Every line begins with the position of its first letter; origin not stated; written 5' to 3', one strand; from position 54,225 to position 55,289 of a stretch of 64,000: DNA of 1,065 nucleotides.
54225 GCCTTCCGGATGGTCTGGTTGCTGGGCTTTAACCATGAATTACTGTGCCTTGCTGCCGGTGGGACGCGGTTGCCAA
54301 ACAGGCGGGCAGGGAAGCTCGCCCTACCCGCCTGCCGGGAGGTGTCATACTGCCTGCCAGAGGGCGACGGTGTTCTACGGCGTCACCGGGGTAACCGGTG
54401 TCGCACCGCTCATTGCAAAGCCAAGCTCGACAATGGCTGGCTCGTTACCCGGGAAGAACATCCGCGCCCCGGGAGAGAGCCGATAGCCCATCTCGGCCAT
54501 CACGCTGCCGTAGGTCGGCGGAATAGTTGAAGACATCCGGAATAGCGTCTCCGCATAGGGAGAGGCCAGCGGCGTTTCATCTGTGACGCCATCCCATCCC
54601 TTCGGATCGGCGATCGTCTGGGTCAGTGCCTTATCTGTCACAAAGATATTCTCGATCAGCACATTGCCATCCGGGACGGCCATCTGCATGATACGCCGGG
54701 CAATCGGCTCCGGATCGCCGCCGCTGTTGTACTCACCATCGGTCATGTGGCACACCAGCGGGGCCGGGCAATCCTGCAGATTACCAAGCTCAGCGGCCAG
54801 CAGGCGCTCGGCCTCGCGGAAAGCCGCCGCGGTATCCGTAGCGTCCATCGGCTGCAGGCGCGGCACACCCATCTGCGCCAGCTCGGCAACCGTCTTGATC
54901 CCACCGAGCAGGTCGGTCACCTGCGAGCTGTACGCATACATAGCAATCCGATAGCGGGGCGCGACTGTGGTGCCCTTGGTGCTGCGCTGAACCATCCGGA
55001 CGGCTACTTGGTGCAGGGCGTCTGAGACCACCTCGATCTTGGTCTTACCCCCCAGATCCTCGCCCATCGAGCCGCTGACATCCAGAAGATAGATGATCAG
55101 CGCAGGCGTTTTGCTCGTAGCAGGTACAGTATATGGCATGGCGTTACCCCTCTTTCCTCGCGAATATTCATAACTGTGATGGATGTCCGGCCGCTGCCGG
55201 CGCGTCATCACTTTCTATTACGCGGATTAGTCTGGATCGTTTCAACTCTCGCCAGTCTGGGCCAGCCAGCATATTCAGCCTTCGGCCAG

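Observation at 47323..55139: Expanded vWA / PP2C / kinase operon: one TerY-like vWA protein with two phosphatase-kinase pairs, one membrane-anchored and one FN3-decorated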

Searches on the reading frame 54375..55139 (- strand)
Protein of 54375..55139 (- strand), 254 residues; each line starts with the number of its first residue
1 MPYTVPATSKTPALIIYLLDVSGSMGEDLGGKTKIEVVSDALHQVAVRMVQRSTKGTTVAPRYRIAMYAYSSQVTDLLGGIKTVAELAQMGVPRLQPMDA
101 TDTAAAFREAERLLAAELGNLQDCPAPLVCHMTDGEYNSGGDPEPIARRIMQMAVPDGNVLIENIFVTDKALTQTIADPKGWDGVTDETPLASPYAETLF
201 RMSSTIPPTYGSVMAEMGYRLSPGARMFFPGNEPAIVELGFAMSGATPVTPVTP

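Call 4: search_protein_families(library=pfam, proteins=[window:54375-55139:-], max_evalue=0.1)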
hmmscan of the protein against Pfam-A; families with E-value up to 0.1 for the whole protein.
window:54375-55139:- (254 aa): 2 families
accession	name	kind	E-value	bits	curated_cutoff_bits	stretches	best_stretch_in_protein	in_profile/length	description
PF13519.12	VWA_2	-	1.9e-07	32.1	27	1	15-118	1-93/107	von Willebrand factor type A domain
PF00092.34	VWA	-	0.0055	17.4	23.8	1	15-152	2-129/174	von Willebrand factor type A domain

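Call 5: search_protein_families(library=padloc, proteins=[window:54375-55139:-], max_evalue=0.1)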
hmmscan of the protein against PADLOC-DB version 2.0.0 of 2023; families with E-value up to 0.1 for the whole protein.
window:54375-55139:- (254 aa): 1 family
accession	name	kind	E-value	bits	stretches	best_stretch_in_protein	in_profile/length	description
PDLC02224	TerY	-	7.7e-27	92.5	2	101-237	135-264/277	-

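Call 6: search_protein_families(library=ncbifam, proteins=[window:54375-55139:-], max_evalue=0.1)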
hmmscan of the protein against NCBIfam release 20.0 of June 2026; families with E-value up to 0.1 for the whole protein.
window:54375-55139:- (254 aa): 2 families
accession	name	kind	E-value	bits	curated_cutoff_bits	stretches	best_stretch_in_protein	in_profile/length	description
TIGR02442.1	Cob-chelat-sub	hypoth_equivalog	0.001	17.6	779.45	1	9-147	469-594/641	putative cobaltochelatase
NF003711.0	PRK05325.2-3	equivalog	0.036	13.3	388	1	9-28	190-209/369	hypothetical protein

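Call 10: find_encoding_contigs(protein=window:54375-55139:-, flank=10000, max_places=6)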
Protein window:54375-55139:- (254 aa): 3 contigs read that carry it; 1 place shown.
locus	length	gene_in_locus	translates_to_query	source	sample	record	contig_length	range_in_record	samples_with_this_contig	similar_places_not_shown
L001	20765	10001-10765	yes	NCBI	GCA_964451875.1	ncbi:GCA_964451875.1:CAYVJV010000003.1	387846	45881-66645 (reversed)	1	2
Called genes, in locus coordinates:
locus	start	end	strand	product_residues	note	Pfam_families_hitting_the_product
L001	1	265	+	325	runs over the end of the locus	-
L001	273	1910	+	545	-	PF19568:Spore_III_AA, PF13481:AAA_25 (faint), PF00004:AAA (weak), PF03266:NTPase_1 (faint), PF25516:PTPase, PF01424:R3H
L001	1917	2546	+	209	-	PF02223:Thymidylate_kin, PF13521:AAA_28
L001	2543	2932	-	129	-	PF09723:Zn_ribbon_8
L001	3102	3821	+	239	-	PF01694:Rhomboid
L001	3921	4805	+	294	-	PF01875:Memo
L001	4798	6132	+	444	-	PF01595:CNNM, PF00571:CBS, PF03471:CorC_HlyC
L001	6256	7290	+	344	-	-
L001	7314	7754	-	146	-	PF02580:Tyr_Deacylase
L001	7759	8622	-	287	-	-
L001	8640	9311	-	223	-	-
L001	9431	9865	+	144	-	PF20791:Acyl-ACP_TE_C, PF13279:4HBT_2, PF03061:4HBT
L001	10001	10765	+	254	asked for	PF13519:VWA_2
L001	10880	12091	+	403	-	PF13672:PP2C_2 (weak)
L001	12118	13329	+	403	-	PF00069:Pkinase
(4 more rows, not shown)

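Call 11: find_homologous_proteins(query=window:54375-55139:-)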
Query window:54375-55139:- (254 aa): 1056 proteins with E <= 0.001 among 2406 candidates; the best 120 are listed.
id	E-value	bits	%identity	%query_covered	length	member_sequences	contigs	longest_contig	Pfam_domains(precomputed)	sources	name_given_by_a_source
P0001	6.4e-151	519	94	99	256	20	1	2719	PF13519.13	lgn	-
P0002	5.5e-150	516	92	100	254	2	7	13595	PF13519.13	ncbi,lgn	-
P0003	1.3e-149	514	91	100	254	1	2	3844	PF13519.13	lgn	-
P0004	3.9e-149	513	91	100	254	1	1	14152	PF13519.13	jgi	jgi:hypothetical protein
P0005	1.1e-148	511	91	100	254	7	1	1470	PF13519.13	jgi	jgi:hypothetical protein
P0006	3.2e-148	510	91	100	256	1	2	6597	PF13519.13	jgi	jgi:hypothetical protein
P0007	7.1e-148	509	91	100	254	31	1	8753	PF13519.13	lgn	-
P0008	7.6e-148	509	91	100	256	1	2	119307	PF13519.13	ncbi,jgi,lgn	jgi:hypothetical protein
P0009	1.0e-147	508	90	100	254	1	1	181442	PF13519.13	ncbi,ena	-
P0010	1.9e-147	507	91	99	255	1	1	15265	PF13519.13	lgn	-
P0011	2.4e-147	507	92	99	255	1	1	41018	PF13519.13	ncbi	-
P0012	1.1e-146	505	89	100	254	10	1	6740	PF13519.13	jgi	jgi:hypothetical protein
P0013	1.8e-146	504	90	100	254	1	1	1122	PF13519.13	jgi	-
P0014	2.6e-146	504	89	100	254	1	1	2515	PF13519.13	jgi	-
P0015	3.0e-146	503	90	100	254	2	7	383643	PF13519.13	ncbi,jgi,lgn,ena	jgi:hypothetical protein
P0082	2.1e-91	324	63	95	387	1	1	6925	PF13519.13,PF13676.12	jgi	jgi:hypothetical protein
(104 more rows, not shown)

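Call 14: find_related_loci(query=A1, collection=genome_contigs, flank=10000)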
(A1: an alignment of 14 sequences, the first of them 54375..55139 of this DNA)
Query A1 (254 aa) in genome_contigs; peptide patterns used: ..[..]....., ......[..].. (x = any residue, [..] = any of these).
285 stretches matched a pattern; 260 encode a relative of the query (tblastn E <= 1e-3); the best 80 are kept; 80 distinct loci.
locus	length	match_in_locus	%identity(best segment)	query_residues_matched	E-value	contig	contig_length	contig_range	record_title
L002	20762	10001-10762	94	1-254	6e-162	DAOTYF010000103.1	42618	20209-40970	MAG TPA_asm: Anaerolineae bacterium isolate H23_308 k115_810209, whole genome shotgun sequence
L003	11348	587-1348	93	1-254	1e-158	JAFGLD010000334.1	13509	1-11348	MAG: Anaerolineae bacterium isolate Zod_Metabat.387 k87_13402264, whole genome shotgun sequence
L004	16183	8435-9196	91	1-254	2e-157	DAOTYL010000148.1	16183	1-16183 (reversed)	MAG TPA_asm: Anaerolineae bacterium isolate H24_340 k119_359754, whole genome shotgun sequence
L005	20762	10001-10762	90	1-254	4e-156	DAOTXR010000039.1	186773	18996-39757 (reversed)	MAG TPA_asm: Anaerolineae bacterium isolate H21_271 k133_2823757, whole genome shotgun sequence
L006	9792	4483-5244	92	1-254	2e-156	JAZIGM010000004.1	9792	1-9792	MAG: Chloroflexota bacterium isolate polished_nanopore-bin.49 polished_nanopore-bin.49_contig_2321, whole genome shotgun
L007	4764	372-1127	90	1-252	2e-158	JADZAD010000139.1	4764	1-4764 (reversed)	MAG: Anaerolineae bacterium isolate SJ602 c_000000603184, whole genome shotgun sequence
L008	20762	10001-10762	90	1-254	5e-155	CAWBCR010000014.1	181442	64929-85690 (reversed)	MAG: uncultured Chloroflexia bacterium isolate MFD02416.bin.2.250 genome assembly, contig: contig_21085, whole genome sh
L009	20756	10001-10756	92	3-254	8e-155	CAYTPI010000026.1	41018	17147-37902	MAG TPA_asm: uncultured Anaerolineae bacterium isolate SRP141376_co5_121 genome assembly, contig: NODE_2127_length_41018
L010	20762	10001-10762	90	1-254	1e-154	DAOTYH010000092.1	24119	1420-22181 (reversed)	MAG TPA_asm: Anaerolineae bacterium isolate H23_319 k115_75665, whole genome shotgun sequence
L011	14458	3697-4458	88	1-254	2e-153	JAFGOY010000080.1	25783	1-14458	MAG: Anaerolineae bacterium isolate Zod_Metabat.663 k87_14912038, whole genome shotgun sequence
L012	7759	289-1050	89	1-254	2e-153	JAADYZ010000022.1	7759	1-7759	MAG: Chloroflexi bacterium isolate TC_71 k99_77945, whole genome shotgun sequence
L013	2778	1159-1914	92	3-254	7e-162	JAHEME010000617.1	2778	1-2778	MAG: Chloroflexota bacterium isolate Ww65 NODE_153981_length_2778_cov_2.613097, whole genome shotgun sequence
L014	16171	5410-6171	89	1-254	3e-153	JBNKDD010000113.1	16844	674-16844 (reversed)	MAG: Anaerolineae bacterium isolate F1.bin.9.permissive NODE_113_length_16844_cov_4.312757, whole genome shotgun sequenc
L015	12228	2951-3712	89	1-254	1e-152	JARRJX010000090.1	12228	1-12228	MAG: Chloroflexota bacterium isolate Spart_031_MAG scaffold_12225, whole genome shotgun sequence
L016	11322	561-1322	90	1-254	8e-152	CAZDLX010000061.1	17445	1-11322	MAG TPA_asm: uncultured Anaerolineae bacterium isolate SRP268622_co1_365 genome assembly, contig: NODE_7142_length_17445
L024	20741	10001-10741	69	3-250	7e-102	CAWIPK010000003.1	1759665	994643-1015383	MAG: uncultured Chloroflexia bacterium isolate MFD01721.bin.1.56 genome assembly, contig: contig_20194, whole genome sho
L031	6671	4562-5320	59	1-254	2e-95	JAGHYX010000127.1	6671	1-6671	MAG: Chloroflexota bacterium isolate 629B.23 NODE_2396_length_6671_cov_38.547461, whole genome shotgun sequence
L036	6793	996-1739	60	1-249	4e-93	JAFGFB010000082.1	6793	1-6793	MAG: Anaerolineae bacterium isolate Zod_Metabat.1288 k87_3486072, whole genome shotgun sequence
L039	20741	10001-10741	59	2-249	8e-93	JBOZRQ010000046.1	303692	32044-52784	MAG: Symbiobacteriaceae bacterium isolate Bin16 W5_k97_122614, whole genome shotgun sequence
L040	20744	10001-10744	58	1-249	1e-92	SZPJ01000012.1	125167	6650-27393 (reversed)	Chloroflexi bacterium CFX3 ZYPT4scaffold_63, whole genome shotgun sequence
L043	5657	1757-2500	59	1-249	7e-91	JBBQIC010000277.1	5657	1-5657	MAG: Chloroflexia bacterium isolate Co_metawrap_852 Cmw_852_k141_29317890_length_5657_cov_11.9840, whole genome shotgun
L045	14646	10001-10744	58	1-247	1e-90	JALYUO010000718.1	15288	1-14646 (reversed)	MAG: Chloroflexota bacterium isolate LAG bin19 SD1463-65_k127_1290724, whole genome shotgun sequence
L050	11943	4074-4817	57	1-249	2e-88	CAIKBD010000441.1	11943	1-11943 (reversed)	MAG: uncultured Anaerolineales bacterium isolate LaPlata-a_bin-0606 genome assembly, contig: bin-0606:441/530, whole gen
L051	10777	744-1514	57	1-254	1e-88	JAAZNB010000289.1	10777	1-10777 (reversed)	MAG: Chloroflexota bacterium isolate AS27yjCOA_123 32869_AS27, whole genome shotgun sequence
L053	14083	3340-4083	57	1-249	3e-88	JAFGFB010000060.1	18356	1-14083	MAG: Anaerolineae bacterium isolate Zod_Metabat.1288 k87_2796529, whole genome shotgun sequence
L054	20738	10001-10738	56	3-249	1e-87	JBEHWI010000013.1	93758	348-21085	MAG: Syntrophomonadaceae bacterium isolate FI3 k141_317370_length_93758_cov_14.9952, whole genome shotgun sequence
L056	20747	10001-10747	54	1-249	7e-88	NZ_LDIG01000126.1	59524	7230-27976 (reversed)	Paenibacillus dendritiformis strain G25-126 G25-126_contig000126, whole genome shotgun sequence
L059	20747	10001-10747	56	1-250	2e-87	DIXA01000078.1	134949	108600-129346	MAG TPA_asm: Anaerolineales bacterium UBA6092 UBA6092_contig_2135, whole genome shotgun sequence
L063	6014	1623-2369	57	1-250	4e-87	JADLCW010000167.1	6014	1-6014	MAG: Thermomicrobiales bacterium isolate SJ248 c_000000288075, whole genome shotgun sequence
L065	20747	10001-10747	54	1-249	4e-87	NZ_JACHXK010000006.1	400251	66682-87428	Paenibacillus phyllosphaerae strain CECT 5862 Ga0372392_06, whole genome shotgun sequence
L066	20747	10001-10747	56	1-249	8e-87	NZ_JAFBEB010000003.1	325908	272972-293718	Brevibacillus fulvus strain DSM 25523 Ga0454042_03, whole genome shotgun sequence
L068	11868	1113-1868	56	1-249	1e-86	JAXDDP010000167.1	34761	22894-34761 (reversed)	MAG: Anaerolineae bacterium isolate POMEDNA-B74 Raw2_k127_275136, whole genome shotgun sequence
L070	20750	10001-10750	56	1-249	2e-86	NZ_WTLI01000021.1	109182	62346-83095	Paenibacillus turpanensis strain YIM B00363 Scaffold21, whole genome shotgun sequence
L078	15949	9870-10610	56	1-248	4e-85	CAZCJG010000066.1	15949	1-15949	MAG TPA_asm: uncultured Anaerolineales bacterium isolate SRP173033_co3_125 genome assembly, contig: NODE_4593_length_159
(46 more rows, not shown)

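Call 23: search_protein_families(library=pfam, proteins=[L056:7929-9950:+, L065:11949-13907:+, L070:16554-19460:+, L068:5947-10245:+, L050:4753-7362:+, L031:1440-4250:-, L036:1661-3997:+, L078:10546-13074:+, L040:12108-13598:+, L040:10751-12097:+], max_evalue=0.01)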
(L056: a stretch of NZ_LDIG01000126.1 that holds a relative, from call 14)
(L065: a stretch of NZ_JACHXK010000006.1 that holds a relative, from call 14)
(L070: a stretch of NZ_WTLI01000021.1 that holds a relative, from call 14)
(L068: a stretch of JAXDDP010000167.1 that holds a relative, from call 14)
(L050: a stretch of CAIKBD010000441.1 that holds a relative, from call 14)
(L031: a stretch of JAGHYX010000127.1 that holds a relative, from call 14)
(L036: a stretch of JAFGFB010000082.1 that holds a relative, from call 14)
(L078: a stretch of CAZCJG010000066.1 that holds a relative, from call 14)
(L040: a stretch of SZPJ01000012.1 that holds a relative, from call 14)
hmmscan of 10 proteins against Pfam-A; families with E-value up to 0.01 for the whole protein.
L056:7929-9950:+ (674 aa): 0 families

L065:11949-13907:+ (653 aa): 1 family
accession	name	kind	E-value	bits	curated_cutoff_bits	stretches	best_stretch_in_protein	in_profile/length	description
PF00069.31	Pkinase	-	0.0016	18.3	31.7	1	39-242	9-194/263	Protein kinase domain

L070:16554-19460:+ (969 aa): 2 families
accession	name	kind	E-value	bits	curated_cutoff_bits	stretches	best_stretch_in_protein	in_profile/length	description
PF00069.31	Pkinase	-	0.0021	17.9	31.7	1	44-176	10-132/263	Protein kinase domain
PF09140.17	MipZ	-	0.0042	16.9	20.7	0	706-758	3-57/262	ATPase MipZ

L068:5947-10245:+ (1433 aa): 5 families
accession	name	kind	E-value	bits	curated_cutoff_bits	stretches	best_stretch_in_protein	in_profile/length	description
PF13458.12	Peripla_BP_6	-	3.2e-57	195.2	31.7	1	576-915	1-341/343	Periplasmic binding protein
PF13433.12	Peripla_BP_5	-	5.2e-20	72.3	27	1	577-916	1-341/363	Periplasmic binding protein domain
PF01094.35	ANF_receptor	-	2.3e-19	70.1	25.4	1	598-915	4-352/353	Receptor family ligand binding region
PF07719.23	TPR_2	-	0.00033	21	27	0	469-500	3-34/34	Tetratricopeptide repeat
PF07676.18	PD40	-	0.0011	19.3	20.9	0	1218-1234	9-25/38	WD40-like Beta Propeller Repeat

L050:4753-7362:+ (870 aa): 3 families
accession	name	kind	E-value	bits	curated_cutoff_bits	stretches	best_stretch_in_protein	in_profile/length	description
PF03781.23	FGE-sulfatase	-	1.1e-56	192.8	23.3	1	624-866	3-254/255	Sulfatase-modifying factor enzyme 1-like domain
PF24575.1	TPR_Slam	-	9.6e-05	23.2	35.2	0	359-401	49-91/104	Surface lipoprotein assembly modifier, N-terminal TPR repeats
PF07719.23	TPR_2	-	0.00066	20.1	27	0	418-446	5-33/34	Tetratricopeptide repeat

L031:1440-4250:- (937 aa): 4 families
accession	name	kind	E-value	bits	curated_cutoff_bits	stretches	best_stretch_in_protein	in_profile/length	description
PF13176.12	TPR_7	-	1.6e-05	25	27.9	1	399-428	5-33/36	Tetratricopeptide repeat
PF07719.23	TPR_2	-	3.1e-05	24.2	27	0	398-420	6-28/34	Tetratricopeptide repeat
PF04620.18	FlaA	-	0.00018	21.7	25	1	747-787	124-164/230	Flagellar filament outer layer protein Flaa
PF13428.12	TPR_14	-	0.0042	18.1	23.5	0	396-420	4-28/44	Tetratricopeptide repeat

L036:1661-3997:+ (779 aa): 2 families
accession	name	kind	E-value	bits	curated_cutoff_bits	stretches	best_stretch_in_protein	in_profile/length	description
PF18998.6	Flg_new_2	-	6e-09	36.2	23.6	1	614-687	1-72/73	Divergent InlB B-repeat domain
PF13672.11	PP2C_2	-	6.6e-09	36.1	24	1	74-267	6-176/209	Protein phosphatase 2C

L078:10546-13074:+ (843 aa): 4 families
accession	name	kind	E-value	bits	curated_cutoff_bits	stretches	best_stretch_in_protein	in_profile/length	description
PF13620.12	CarboxypepD_reg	-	1.3e-05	25.9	32.3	1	477-526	2-47/82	Carboxypeptidase regulatory-like domain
PF11974.14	bMG3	-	0.00024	21.4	34.9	0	489-537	24-73/103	Bacterial alpha-2-macroglobulin MG3 domain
PF17210.9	SdrD_B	-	0.0016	19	29.7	0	746-773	38-65/112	SdrD B-like domain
PF01060.29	TTR-52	-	0.005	17.8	24.9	0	491-528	9-50/79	Transthyretin-like family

L040:12108-13598:+ (497 aa): 4 families
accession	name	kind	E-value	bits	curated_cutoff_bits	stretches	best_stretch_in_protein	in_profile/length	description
PF00069.31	Pkinase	-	6.6e-06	26.1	31.7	1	109-280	72-242/263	Protein kinase domain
PF13240.11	Zn_Ribbon_1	-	3.9e-05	23.7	25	1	379-398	2-21/23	zinc-ribbon domain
PF12773.13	DZR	-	0.00054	20.5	27.3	1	376-397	24-45/45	Double zinc ribbon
PF07714.23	PK_Tyr_Ser-Thr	-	0.00054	19.8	23.1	1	126-171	92-138/258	Protein tyrosine and serine/threonine kinase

L040:10751-12097:+ (449 aa): 1 family
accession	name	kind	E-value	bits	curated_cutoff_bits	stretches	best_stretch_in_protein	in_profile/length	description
PF13672.11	PP2C_2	-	3.4e-06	27.2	24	1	57-242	6-175/209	Protein phosphatase 2C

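Call 41: search_protein_families(library=pfam, proteins=[L039:10528-14523:+, L051:5360-9856:+, L045:9169-10008:+, L056:4992-5936:+, L039:9240-9593:+, L056:649-1035:+, L036:4294-4722:+, L024:4979-6337:-], max_evalue=0.01)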
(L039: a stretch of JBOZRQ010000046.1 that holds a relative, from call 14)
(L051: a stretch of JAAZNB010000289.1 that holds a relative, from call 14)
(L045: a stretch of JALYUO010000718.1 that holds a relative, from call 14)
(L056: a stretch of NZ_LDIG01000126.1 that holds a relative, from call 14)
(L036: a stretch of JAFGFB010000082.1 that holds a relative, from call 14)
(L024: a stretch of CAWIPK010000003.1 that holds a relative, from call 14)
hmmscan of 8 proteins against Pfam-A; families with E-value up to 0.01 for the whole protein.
L039:10528-14523:+ (1332 aa): 37 families (the best 25 are shown)
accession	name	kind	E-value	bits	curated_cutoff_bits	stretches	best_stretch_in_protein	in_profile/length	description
PF01580.24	FtsK_SpoIIIE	-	1.9e-75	253.6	24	3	506-683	13-220/221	FtsK/SpoIIIE family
PF13401.12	AAA_22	-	5.4e-23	82.2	27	3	533-679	4-122/130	AAA domain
PF13191.12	AAA_16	-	2.8e-14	54.4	32.6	2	865-966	22-104/167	AAA ATPase domain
PF13555.12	AAA_29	-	2e-11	43.9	27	1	1133-1168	12-44/61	P-loop containing region of AAA domain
PF13245.12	AAA_19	-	3.8e-11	43.8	25.1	1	865-943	9-78/134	AAA domain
PF05729.18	NACHT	-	2.5e-10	40.9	26.7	1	871-917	4-50/167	NACHT domain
PF00005.33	ABC_tran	-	3.6e-09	37.8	25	0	862-890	6-34/137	ABC transporter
PF13481.12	AAA_25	-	1.5e-08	34.9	27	1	864-896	30-62/195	AAA domain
PF25199.1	nSTAND_NTPase5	-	1.8e-08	34.8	34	0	871-949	45-124/145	Novel STAND NTPase 5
PF01443.25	Viral_helicase1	-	7.6e-08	32.9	21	0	538-567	2-27/228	Viral superfamily 1 RNA helicase core domain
PF05872.18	HerA_C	-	9.9e-08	31.5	22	0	535-576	22-59/502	Helicase HerA-like C-terminal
PF24883.2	NPHP3_N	-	4.7e-07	30.6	24.8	1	868-911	23-64/164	Nephrocystin 3, N-terminal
PF13479.12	AAA_24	-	6.7e-07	29.8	27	0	1148-1244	4-95/195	AAA domain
PF13173.12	AAA_14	-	8.3e-07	29.5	27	0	870-952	5-94/129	AAA domain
PF00004.35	AAA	-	1.5e-06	29.2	21.2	0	871-933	2-69/131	ATPase family associated with various cellular activities (AAA)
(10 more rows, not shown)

L051:5360-9856:+ (1499 aa): 5 families
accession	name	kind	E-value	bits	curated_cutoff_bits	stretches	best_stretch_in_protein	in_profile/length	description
PF01580.24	FtsK_SpoIIIE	-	7e-64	215.7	24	3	614-791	32-220/221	FtsK/SpoIIIE family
PF13401.12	AAA_22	-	1.5e-07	32.2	27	1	1264-1363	7-96/130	AAA domain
PF13191.12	AAA_16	-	9.7e-06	26.6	32.6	1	1262-1383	24-143/167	AAA ATPase domain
PF13481.12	AAA_25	-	0.0001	22.4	27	0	1259-1290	30-59/195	AAA domain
PF05729.18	NACHT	-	0.0023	18.2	26.7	0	1266-1396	4-114/167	NACHT domain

L045:9169-10008:+ (280 aa): 1 family
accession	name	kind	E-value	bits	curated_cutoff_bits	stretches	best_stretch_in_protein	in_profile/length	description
PF14011.11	ESX-1_EspG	-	8.4e-09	35.8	27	1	16-262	3-244/245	EspG family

L056:4992-5936:+ (315 aa): 0 families

L039:9240-9593:+ (118 aa): 2 families
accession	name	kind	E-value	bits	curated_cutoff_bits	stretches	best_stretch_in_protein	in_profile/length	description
PF06013.18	WXG100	-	4.3e-17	62.6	27.3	1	29-112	2-85/86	Proteins of 100 residues with WXG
PF15035.11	Rootletin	-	0.0034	17.8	36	1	34-114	86-165/188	Ciliary rootlet component, centrosome cohesion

L056:649-1035:+ (129 aa): 0 families

L036:4294-4722:+ (143 aa): 1 family
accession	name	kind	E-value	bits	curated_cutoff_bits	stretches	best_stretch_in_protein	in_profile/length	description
PF08817.16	YukD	-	1.3e-09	39.1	27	1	16-90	4-75/76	WXG100 protein secretion system (Wss), protein YukD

L024:4979-6337:- (453 aa): 2 families
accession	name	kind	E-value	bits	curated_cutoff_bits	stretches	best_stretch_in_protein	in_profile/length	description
PF00528.27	BPD_transp_1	-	5.3e-31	108.2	26.4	1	268-450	1-182/184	Binding-protein-dependent transport system inner membrane component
PF12911.12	OppC_N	-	2e-15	56.9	23.9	1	175-221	1-47/53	N-terminal TM domain of oligopeptide transport permease C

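Call 45: search_protein_families(library=pfam, proteins=[L056:649-1035:+, L066:11713-12570:+, L043:179-1678:+, L054:11832-12482:+, L068:3594-4064:+], max_evalue=0.01)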
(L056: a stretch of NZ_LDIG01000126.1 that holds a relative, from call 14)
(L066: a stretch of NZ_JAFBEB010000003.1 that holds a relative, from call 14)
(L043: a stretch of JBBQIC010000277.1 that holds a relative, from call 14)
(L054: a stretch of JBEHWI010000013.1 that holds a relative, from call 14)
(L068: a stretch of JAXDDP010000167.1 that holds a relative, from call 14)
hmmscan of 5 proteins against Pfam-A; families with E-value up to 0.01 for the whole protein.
L056:649-1035:+ (129 aa): 0 families

L066:11713-12570:+ (286 aa): 1 family
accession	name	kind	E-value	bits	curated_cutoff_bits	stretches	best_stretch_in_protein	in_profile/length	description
PF14011.11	ESX-1_EspG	-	1e-05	25.7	27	1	128-267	107-244/245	EspG family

L043:179-1678:+ (500 aa): 1 family
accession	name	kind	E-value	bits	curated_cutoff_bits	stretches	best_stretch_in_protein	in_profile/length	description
PF08817.16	YukD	-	1.1e-07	33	27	1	8-84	3-76/76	WXG100 protein secretion system (Wss), protein YukD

L054:11832-12482:+ (217 aa): 1 family
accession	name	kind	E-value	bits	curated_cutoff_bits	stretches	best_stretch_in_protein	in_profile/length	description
PF08817.16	YukD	-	0.003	18.7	27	1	26-86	15-74/76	WXG100 protein secretion system (Wss), protein YukD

L068:3594-4064:+ (157 aa): 1 family
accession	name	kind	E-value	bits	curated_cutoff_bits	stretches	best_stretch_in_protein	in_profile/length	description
PF08817.16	YukD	-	1.7e-08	35.5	27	1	16-87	3-76/76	WXG100 protein secretion system (Wss), protein YukD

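Call 49: search_solved_structures(query=window:54375-55139:-, max_evalue=1, show_alignments=1)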
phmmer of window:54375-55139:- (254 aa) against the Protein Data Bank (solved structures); distinct sequences matched with E-value up to 1: 0.
